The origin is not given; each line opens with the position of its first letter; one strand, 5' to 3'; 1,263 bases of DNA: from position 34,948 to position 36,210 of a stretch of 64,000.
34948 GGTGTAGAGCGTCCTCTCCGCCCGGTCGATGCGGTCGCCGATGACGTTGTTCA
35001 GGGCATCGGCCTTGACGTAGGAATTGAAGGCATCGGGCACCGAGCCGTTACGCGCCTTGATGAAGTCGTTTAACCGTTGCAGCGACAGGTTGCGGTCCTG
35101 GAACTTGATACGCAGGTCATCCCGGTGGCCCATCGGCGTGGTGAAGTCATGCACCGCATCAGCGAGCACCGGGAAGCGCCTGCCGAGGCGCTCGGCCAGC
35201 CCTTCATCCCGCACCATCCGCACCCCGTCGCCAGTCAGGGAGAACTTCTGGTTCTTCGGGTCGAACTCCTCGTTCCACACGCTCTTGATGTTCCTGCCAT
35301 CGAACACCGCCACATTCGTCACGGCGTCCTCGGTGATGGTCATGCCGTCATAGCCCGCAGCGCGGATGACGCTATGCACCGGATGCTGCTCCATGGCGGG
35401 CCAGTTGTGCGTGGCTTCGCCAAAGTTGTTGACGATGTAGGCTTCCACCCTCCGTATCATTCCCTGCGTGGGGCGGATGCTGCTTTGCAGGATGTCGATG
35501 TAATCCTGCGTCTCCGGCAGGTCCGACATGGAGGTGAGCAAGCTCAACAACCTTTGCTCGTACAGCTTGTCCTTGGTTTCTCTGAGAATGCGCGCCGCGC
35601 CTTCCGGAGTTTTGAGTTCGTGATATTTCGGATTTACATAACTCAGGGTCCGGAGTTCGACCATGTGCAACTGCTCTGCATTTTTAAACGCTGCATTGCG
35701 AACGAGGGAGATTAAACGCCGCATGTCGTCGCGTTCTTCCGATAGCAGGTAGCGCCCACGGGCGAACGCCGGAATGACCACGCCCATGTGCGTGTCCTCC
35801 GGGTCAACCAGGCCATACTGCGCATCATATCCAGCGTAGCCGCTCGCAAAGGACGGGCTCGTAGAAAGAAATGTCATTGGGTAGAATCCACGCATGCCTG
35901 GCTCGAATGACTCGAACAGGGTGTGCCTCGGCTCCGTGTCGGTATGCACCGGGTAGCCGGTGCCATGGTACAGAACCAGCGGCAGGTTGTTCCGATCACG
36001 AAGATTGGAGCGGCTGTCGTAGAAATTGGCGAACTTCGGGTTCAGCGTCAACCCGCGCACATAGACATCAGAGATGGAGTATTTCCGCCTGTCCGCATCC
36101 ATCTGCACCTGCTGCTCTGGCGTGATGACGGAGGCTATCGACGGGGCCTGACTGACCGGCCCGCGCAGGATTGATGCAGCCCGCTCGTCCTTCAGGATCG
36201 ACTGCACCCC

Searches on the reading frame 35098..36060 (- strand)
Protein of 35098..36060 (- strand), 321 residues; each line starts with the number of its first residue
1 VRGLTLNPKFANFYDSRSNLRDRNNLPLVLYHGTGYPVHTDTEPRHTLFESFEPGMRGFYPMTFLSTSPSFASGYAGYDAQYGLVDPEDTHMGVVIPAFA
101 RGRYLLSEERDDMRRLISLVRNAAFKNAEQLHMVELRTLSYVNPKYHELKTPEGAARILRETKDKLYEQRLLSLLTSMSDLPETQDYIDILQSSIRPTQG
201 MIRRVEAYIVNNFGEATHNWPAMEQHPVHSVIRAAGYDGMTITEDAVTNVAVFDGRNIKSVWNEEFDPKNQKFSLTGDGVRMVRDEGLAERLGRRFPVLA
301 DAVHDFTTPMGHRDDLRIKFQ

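Call 79: search_protein_families(library=pfam, proteins=[window:35098-36060:-], max_evalue=1)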
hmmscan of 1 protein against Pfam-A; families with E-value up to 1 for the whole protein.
window:35098-36060:- (321 aa): 1 family
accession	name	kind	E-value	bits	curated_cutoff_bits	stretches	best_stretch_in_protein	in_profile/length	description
PF18760.7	ART-PolyVal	-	8e-07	30.4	31.2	1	22-265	1-137/140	ADP-Ribosyltransferase in polyvalent proteins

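Call 80: search_solved_structures(query=window:35098-36060:-, max_evalue=1)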
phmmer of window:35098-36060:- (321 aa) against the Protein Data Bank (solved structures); distinct sequences matched with E-value up to 1: 4.
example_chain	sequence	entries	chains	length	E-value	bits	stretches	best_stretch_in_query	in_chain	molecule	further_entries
4mkm_A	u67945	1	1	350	0.052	16.1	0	219-292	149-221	Putative surface anchored protein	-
8d49_A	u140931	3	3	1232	0.17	14.5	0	129-204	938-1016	OrfB_Zn_ribbon domain-containing protein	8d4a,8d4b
7rpy_A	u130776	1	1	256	0.27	13.8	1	231-285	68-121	Cohesin-containing protein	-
9blp_A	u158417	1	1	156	0.71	12.4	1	218-292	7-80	Surface anchored protein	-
